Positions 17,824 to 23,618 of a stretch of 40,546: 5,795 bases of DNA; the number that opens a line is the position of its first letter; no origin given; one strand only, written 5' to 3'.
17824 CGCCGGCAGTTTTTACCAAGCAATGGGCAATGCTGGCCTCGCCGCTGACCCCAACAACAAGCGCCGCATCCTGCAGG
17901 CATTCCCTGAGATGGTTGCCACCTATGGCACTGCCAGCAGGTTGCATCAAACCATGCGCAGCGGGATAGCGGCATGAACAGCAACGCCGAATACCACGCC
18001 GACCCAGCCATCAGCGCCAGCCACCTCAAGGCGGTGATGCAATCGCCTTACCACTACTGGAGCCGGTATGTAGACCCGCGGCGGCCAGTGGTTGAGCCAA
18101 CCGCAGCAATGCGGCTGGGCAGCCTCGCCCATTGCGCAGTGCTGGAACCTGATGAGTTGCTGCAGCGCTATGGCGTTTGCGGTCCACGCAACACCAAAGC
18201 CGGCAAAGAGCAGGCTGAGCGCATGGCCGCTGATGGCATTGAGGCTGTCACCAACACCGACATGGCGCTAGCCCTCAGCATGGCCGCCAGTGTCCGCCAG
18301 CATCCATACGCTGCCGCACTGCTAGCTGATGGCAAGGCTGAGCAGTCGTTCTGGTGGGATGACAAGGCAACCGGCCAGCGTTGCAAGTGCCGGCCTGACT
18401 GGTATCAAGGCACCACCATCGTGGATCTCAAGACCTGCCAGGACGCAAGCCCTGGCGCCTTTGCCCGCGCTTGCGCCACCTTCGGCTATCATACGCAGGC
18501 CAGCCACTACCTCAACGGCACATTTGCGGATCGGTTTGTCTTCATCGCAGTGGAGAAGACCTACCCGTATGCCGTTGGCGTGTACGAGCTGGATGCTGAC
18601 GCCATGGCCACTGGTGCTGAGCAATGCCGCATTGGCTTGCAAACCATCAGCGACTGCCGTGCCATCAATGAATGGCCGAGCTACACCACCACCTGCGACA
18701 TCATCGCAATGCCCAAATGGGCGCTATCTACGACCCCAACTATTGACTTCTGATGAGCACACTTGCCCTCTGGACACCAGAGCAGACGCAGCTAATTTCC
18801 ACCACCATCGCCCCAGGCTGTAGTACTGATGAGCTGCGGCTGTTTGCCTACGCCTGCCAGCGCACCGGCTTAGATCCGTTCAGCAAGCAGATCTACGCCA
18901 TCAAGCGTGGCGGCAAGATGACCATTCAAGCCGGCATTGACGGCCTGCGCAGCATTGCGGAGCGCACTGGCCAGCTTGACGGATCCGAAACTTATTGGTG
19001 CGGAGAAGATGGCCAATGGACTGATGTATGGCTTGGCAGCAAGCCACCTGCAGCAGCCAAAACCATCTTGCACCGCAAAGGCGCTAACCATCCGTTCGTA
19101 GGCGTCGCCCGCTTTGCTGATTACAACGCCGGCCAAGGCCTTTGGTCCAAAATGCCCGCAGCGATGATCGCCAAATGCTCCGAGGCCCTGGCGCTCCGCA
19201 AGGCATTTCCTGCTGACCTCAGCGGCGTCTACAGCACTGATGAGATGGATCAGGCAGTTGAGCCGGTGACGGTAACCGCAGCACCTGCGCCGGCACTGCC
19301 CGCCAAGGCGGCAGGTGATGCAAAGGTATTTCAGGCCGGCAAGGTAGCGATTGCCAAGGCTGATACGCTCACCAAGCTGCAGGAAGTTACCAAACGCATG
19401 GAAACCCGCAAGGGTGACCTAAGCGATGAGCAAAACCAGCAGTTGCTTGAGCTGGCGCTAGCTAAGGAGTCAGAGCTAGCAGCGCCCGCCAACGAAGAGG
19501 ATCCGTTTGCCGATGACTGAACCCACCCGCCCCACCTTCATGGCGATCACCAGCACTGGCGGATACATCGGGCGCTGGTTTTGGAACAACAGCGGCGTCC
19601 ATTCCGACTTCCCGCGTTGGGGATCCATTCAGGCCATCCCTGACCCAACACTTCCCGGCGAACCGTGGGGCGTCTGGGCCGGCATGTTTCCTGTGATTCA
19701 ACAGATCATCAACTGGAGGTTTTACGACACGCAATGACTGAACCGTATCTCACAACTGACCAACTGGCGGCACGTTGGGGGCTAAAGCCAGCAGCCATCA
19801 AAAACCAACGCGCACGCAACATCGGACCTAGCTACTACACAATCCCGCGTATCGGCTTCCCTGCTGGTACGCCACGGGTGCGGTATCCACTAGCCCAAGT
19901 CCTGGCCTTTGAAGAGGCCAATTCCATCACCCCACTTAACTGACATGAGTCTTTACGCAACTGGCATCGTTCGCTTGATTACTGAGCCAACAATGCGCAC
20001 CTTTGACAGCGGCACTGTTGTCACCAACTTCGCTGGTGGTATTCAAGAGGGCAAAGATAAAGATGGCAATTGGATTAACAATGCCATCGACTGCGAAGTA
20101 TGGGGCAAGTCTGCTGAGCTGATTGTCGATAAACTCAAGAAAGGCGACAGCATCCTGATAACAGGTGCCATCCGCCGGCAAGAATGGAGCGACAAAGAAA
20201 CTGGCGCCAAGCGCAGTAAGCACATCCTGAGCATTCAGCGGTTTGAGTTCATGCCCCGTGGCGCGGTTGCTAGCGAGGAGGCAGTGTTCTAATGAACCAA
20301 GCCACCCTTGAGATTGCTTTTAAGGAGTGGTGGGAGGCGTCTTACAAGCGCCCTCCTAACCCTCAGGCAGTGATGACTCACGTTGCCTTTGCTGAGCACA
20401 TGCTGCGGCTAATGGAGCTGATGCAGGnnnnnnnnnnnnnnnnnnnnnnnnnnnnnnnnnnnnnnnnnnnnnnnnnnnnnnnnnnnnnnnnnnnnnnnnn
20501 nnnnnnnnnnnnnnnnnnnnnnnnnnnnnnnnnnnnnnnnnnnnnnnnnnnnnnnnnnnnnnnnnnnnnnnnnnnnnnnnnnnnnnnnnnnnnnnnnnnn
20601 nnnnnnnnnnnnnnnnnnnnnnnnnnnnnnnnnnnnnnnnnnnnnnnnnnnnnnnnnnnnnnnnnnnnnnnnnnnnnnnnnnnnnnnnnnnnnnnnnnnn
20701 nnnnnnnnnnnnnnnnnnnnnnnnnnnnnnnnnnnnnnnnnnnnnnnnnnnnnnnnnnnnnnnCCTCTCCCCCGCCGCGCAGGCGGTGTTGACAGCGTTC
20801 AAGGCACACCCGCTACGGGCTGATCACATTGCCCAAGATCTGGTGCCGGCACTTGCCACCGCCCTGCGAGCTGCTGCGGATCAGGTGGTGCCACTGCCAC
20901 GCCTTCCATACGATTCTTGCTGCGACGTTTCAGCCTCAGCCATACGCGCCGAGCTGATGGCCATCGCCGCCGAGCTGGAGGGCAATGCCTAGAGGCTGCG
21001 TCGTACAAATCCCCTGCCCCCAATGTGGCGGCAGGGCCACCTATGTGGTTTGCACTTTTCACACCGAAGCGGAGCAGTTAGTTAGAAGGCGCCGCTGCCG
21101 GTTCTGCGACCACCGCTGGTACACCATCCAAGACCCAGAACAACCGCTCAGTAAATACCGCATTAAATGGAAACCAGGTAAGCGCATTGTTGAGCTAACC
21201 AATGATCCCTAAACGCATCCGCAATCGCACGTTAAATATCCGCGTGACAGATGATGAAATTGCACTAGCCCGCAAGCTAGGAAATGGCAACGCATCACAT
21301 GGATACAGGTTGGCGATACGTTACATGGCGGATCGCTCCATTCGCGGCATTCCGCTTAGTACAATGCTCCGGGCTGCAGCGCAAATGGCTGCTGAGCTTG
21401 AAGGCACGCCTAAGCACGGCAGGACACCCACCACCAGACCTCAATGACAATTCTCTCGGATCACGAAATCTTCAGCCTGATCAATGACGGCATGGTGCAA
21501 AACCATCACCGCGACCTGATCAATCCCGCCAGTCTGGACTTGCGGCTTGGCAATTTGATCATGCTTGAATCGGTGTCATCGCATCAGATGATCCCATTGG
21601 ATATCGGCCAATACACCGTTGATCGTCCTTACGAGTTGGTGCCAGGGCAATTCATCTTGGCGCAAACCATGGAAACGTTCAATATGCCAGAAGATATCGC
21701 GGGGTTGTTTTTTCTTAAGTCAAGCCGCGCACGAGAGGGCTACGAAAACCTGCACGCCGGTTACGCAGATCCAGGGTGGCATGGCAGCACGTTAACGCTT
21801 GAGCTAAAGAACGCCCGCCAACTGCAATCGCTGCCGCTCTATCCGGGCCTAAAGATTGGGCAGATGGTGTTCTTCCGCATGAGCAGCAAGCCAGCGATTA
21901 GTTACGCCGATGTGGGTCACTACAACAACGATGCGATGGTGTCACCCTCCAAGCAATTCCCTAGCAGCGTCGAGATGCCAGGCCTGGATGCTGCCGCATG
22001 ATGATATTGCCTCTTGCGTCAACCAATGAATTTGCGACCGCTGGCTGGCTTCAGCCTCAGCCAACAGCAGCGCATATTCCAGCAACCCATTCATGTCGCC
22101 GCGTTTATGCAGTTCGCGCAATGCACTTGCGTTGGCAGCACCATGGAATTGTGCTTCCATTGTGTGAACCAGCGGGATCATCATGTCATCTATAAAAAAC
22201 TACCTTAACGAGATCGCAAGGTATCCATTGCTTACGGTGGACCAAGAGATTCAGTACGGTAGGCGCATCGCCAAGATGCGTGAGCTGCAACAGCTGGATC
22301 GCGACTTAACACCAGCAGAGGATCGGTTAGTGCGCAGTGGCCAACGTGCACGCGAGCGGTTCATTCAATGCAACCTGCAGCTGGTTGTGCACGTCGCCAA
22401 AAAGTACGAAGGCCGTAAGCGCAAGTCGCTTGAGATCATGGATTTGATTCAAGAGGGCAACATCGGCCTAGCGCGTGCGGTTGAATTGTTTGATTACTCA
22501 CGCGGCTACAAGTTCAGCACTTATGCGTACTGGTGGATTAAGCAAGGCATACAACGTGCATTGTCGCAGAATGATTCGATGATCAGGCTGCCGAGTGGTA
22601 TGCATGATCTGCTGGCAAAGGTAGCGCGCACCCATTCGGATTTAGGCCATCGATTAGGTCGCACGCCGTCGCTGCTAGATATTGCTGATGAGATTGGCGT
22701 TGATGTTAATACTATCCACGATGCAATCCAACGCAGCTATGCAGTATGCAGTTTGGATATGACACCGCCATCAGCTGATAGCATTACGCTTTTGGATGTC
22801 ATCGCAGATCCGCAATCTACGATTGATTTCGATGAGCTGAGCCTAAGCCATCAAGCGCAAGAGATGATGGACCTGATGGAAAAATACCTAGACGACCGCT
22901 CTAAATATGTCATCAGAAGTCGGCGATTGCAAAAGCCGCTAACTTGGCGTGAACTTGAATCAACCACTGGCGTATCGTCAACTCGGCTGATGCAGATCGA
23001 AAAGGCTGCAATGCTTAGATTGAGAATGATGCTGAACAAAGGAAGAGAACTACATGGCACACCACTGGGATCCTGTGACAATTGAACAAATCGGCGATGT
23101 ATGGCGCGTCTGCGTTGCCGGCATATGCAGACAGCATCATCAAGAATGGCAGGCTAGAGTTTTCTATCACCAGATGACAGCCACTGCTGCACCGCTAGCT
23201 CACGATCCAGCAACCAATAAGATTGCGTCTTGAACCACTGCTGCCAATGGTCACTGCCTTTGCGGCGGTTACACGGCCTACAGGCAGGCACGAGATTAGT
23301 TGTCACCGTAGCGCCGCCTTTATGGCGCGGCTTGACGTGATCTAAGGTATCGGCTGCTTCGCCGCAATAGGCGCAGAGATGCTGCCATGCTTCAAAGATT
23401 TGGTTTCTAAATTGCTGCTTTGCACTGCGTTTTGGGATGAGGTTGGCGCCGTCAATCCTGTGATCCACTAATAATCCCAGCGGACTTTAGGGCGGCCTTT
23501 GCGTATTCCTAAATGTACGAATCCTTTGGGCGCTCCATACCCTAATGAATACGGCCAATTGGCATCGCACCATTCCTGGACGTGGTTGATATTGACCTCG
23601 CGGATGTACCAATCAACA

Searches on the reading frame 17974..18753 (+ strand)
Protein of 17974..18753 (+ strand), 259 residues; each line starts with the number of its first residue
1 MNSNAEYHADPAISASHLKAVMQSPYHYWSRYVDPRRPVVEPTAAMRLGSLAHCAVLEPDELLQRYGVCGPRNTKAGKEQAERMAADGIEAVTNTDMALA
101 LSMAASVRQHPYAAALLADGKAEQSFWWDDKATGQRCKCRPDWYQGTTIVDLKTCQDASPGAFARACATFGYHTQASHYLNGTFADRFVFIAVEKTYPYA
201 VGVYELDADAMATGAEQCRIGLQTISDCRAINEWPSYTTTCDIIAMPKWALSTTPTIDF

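Call 19: search_protein_families(library=pfam, proteins=[window:17974-18753:+], max_evalue=0.01)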
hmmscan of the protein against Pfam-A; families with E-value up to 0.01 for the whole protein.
window:17974-18753:+ (259 aa): 2 families
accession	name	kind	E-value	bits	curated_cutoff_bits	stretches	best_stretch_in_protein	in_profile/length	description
PF12684.13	DUF3799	-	2e-34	119.9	26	1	14-244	1-230/233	PDDEXK-like domain of unknown function (DUF3799)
PF12705.13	PDDEXK_1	-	0.002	18.6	22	1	13-85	2-64/247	PD-(D/E)XK nuclease superfamily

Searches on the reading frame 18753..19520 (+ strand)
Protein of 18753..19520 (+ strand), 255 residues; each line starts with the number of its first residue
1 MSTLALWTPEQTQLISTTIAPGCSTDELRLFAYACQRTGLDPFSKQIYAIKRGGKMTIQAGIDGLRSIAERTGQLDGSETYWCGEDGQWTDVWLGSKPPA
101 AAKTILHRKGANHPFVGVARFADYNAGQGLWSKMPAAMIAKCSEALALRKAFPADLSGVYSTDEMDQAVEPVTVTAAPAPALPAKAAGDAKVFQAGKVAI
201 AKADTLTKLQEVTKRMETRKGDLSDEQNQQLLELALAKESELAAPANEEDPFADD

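Call 19: search_protein_families(library=pfam, proteins=[window:18753-19520:+], max_evalue=0.01)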
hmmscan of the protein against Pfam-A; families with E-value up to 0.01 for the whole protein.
window:18753-19520:+ (255 aa): 1 family
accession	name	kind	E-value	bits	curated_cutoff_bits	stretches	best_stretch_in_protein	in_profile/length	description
PF03837.19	RecT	-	2.1e-32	112.7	24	1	8-169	4-191/198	RecT family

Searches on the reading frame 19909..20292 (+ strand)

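Call 19: search_protein_families(library=pfam, proteins=[window:19909-20292:+], max_evalue=0.01)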
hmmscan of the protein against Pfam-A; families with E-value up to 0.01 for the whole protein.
window:19909-20292:+ (127 aa): 2 families
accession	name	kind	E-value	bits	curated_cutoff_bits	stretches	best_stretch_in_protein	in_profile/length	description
PF00436.31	SSB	-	1.6e-15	57.4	26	1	22-115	9-104/104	Single-strand binding protein family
PF01336.31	tRNA_anti-codon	-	0.0077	16.6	27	0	59-91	28-60/75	OB-fold nucleic acid binding domain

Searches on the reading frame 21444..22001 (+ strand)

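Call 19: search_protein_families(library=pfam, proteins=[window:21444-22001:+], max_evalue=0.01)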
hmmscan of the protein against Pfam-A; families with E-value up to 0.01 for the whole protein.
window:21444-22001:+ (185 aa): 2 families
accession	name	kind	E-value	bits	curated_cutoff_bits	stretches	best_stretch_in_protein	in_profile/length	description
PF22769.1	DCD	-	8.5e-28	97.8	27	1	3-146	1-153/153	dCTP deaminase-like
PF06559.16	DCD_N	-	0.00038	20.8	21.4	1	3-38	4-42/164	2'-deoxycytidine 5'-triphosphate deaminase (DCD) N-terminal domain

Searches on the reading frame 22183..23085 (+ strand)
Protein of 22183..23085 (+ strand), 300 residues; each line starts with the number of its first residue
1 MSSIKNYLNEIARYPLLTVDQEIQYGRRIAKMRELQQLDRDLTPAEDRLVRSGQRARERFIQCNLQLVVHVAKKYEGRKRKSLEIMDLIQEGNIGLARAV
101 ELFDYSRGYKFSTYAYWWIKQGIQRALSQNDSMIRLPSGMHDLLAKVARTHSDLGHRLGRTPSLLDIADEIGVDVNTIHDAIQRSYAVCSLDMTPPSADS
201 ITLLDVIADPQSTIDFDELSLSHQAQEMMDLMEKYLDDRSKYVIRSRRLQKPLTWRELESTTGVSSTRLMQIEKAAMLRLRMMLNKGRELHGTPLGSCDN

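Call 19: search_protein_families(library=pfam, proteins=[window:22183-23085:+], max_evalue=0.01)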
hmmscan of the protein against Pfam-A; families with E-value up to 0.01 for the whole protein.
window:22183-23085:+ (300 aa): 4 families
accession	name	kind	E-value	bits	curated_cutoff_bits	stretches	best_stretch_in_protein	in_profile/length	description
PF04542.20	Sigma70_r2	-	1.3e-19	70.2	24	1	61-131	2-69/71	Sigma-70 region 2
PF00140.25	Sigma70_r1_2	-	1.2e-11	44.8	22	1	3-34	2-33/34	Sigma-70 factor, region 1.2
PF04539.22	Sigma70_r3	-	2.3e-06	28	25.3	1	143-210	2-69/78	Sigma-70 region 3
PF04545.22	Sigma70_r4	-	0.00053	19.9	24.1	1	236-281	5-49/50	Sigma-70, region 4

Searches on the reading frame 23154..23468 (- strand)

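Call 19: search_protein_families(library=pfam, proteins=[window:23154-23468:-], max_evalue=0.01)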
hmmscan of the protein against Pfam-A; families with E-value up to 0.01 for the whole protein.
window:23154-23468:- (104 aa): 3 families
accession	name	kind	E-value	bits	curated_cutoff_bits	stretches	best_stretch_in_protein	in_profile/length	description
PF01844.29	HNH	-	1.6e-11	44.6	21.4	1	32-72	1-46/47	HNH endonuclease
PF14279.12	HNH_5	-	4.6e-10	39.7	27.5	1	32-75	1-48/56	HNH endonuclease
PF02945.21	Endonuclease_7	-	0.0032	17.8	23.6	1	18-72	12-65/82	Recombination endonuclease VII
